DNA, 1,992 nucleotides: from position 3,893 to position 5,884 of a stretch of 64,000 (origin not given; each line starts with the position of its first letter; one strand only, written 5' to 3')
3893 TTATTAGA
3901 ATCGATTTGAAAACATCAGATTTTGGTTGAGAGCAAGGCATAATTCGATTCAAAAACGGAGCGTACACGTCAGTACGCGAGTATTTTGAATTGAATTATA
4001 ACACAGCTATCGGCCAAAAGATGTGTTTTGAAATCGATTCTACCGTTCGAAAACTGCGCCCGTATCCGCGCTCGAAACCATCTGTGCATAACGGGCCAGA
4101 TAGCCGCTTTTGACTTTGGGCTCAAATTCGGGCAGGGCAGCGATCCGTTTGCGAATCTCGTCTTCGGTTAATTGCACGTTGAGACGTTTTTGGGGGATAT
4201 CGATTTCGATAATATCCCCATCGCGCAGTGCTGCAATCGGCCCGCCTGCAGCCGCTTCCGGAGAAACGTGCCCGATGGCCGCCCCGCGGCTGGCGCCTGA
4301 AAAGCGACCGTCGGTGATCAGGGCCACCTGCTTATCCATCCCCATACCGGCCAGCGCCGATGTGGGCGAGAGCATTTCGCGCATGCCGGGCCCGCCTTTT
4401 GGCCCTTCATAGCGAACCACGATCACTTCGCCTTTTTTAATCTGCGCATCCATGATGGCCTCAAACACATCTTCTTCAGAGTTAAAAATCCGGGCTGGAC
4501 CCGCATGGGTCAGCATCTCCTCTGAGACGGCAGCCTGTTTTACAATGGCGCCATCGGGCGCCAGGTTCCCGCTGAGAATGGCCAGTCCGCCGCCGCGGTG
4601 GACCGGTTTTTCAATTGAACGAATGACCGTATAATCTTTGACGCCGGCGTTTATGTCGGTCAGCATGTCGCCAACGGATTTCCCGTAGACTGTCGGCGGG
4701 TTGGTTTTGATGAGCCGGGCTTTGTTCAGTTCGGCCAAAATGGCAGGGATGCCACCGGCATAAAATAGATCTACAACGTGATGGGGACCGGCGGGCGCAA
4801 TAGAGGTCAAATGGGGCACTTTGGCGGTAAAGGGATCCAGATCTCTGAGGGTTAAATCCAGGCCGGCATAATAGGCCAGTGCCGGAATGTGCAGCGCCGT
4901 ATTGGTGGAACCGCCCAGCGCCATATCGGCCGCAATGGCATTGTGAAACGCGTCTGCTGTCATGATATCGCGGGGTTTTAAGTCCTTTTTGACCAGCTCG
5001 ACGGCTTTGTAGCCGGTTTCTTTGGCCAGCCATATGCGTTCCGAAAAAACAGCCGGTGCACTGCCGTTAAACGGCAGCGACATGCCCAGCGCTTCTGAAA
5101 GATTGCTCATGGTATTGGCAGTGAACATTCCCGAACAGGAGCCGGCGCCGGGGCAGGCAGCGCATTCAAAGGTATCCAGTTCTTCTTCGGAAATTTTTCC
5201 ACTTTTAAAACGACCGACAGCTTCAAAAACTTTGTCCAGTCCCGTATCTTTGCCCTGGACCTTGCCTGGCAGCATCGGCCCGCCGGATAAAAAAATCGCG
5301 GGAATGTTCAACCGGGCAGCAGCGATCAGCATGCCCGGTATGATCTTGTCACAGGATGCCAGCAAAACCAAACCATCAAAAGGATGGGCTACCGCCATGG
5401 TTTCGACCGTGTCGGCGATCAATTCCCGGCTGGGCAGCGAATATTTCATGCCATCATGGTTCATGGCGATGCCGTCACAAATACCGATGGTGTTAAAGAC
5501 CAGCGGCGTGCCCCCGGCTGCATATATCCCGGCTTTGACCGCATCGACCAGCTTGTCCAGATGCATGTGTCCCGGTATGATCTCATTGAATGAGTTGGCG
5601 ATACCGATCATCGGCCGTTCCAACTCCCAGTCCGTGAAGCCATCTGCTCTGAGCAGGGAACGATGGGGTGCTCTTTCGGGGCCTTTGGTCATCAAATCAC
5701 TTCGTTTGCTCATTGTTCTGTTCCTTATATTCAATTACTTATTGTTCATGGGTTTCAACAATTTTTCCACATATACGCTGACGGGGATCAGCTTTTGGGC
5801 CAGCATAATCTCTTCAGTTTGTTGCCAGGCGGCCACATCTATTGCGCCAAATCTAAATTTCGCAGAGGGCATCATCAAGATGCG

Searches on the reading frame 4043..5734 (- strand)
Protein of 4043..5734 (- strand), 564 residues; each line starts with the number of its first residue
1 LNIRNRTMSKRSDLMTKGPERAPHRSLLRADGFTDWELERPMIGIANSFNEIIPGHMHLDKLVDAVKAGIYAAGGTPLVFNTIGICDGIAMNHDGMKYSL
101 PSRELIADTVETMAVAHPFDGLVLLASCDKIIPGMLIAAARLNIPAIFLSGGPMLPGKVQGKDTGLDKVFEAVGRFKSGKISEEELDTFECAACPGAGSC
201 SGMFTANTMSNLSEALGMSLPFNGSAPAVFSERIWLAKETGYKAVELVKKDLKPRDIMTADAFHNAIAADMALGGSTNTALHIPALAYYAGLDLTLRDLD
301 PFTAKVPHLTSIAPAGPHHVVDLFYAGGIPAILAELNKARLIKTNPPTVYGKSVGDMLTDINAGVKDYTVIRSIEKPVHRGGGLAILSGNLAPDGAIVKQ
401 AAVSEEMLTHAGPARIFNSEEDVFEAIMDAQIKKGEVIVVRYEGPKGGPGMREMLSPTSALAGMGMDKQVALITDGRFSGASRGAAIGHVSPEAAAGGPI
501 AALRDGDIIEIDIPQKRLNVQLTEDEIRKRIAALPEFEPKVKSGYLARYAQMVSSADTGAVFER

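Call 56: find_homologous_proteins(query=window:4043-5734:-, max_evalue=1e-100)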
Query window:4043-5734:- (564 aa): 8000 proteins with E <= 1e-100 among 8000 candidates; the best 120 are listed.
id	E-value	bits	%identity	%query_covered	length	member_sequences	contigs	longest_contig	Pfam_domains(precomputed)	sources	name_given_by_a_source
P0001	0.0e+0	1204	96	99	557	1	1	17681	PF24877.2,PF00920.28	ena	-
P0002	0.0e+0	1202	97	99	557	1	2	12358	PF24877.2,PF00920.28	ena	-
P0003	0.0e+0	1185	95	99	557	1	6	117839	PF24877.2,PF00920.28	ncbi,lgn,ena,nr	ncbi:MAG: dihydroxy-acid dehydratase [Desulfobacterales bacterium]|nr:dihydroxy-acid dehydratase [De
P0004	0.0e+0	1183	95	99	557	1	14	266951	PF24877.2,PF00920.28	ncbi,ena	-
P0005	0.0e+0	1180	94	99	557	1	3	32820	PF24877.2,PF00920.28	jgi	jgi:dihydroxy-acid dehydratase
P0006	0.0e+0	1178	94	99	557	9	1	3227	PF24877.2,PF00920.28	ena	-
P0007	0.0e+0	1168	95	98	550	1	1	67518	PF24877.2,PF00920.28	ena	-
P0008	0.0e+0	1166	94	99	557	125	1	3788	PF24877.2,PF00920.28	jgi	jgi:dihydroxy-acid dehydratase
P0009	0.0e+0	1161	92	99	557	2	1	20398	PF24877.2,PF00920.28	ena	-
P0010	0.0e+0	1161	93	99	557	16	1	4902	PF24877.2,PF00920.28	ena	-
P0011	0.0e+0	1159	92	99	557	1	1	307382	PF24877.2,PF00920.28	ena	-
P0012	0.0e+0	1152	92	99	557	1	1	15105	PF24877.2,PF00920.28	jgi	jgi:dihydroxy-acid dehydratase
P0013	0.0e+0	1152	92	99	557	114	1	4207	PF24877.2,PF00920.28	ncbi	-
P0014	0.0e+0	1151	91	99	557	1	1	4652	PF24877.2,PF00920.28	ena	-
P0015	0.0e+0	1151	93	98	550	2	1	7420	PF24877.2,PF00920.28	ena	-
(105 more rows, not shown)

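Call 57: find_encoding_contigs(protein=P0002, flank=4000, max_places=3)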
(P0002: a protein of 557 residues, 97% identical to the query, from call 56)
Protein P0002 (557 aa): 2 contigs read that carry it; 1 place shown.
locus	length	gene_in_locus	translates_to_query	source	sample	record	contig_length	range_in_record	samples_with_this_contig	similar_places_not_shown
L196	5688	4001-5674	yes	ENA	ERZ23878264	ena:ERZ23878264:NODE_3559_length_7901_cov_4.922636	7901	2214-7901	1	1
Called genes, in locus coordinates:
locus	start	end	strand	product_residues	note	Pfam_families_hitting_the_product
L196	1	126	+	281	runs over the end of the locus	PF01790:LGT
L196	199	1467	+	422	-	PF01321:Creatinase_N, PF00557:Peptidase_M24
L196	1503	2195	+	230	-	PF00005:ABC_tran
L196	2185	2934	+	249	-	PF00528:BPD_transp_1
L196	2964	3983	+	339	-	PF09084:NMT1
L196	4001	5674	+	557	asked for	PF00920:ILVD_EDD_N, PF24877:ILV_EDD_C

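Call 58: find_encoding_contigs(protein=P0001, flank=4000, max_places=3)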
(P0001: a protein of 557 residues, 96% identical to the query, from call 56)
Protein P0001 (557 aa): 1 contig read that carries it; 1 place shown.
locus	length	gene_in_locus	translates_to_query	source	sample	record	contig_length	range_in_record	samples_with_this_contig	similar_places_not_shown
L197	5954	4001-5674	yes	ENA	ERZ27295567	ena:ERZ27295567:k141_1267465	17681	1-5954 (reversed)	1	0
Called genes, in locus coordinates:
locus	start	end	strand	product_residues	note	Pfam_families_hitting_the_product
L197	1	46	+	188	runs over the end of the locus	PF01613:Flavin_Reduct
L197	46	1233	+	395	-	PF01321:Creatinase_N, PF00557:Peptidase_M24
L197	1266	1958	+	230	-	PF00005:ABC_tran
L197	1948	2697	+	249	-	PF00528:BPD_transp_1 (weak)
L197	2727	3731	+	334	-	PF09084:NMT1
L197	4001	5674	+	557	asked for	PF00920:ILVD_EDD_N, PF24877:ILV_EDD_C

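Call 59: find_encoding_contigs(protein=P0004, flank=4000, max_places=3)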
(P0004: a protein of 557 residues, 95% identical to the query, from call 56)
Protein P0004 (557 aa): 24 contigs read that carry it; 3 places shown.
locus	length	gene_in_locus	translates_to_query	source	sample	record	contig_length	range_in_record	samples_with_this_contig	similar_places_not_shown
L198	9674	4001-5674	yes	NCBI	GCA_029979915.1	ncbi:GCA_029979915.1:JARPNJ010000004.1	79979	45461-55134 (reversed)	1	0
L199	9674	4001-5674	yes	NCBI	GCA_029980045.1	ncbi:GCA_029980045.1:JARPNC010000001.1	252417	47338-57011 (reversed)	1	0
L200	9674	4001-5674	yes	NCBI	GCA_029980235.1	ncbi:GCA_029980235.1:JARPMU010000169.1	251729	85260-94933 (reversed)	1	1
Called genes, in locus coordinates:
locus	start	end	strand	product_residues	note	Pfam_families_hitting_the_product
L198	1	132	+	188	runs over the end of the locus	PF01613:Flavin_Reduct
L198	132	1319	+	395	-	PF01321:Creatinase_N, PF00557:Peptidase_M24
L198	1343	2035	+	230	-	PF00005:ABC_tran, PF13401:AAA_22 (weak)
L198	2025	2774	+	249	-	PF00528:BPD_transp_1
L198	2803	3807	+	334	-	PF09084:NMT1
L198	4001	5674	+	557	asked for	PF00920:ILVD_EDD_N, PF24877:ILV_EDD_C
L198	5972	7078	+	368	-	PF01208:URO-D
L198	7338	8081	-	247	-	PF00226:DnaJ (weak)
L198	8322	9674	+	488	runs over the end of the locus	PF00691:OmpA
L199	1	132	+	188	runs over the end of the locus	PF01613:Flavin_Reduct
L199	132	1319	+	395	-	PF01321:Creatinase_N, PF00557:Peptidase_M24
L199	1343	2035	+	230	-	PF00005:ABC_tran, PF13401:AAA_22 (weak)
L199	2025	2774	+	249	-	PF00528:BPD_transp_1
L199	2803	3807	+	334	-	PF09084:NMT1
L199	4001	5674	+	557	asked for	PF00920:ILVD_EDD_N, PF24877:ILV_EDD_C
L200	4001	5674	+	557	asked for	PF00920:ILVD_EDD_N, PF24877:ILV_EDD_C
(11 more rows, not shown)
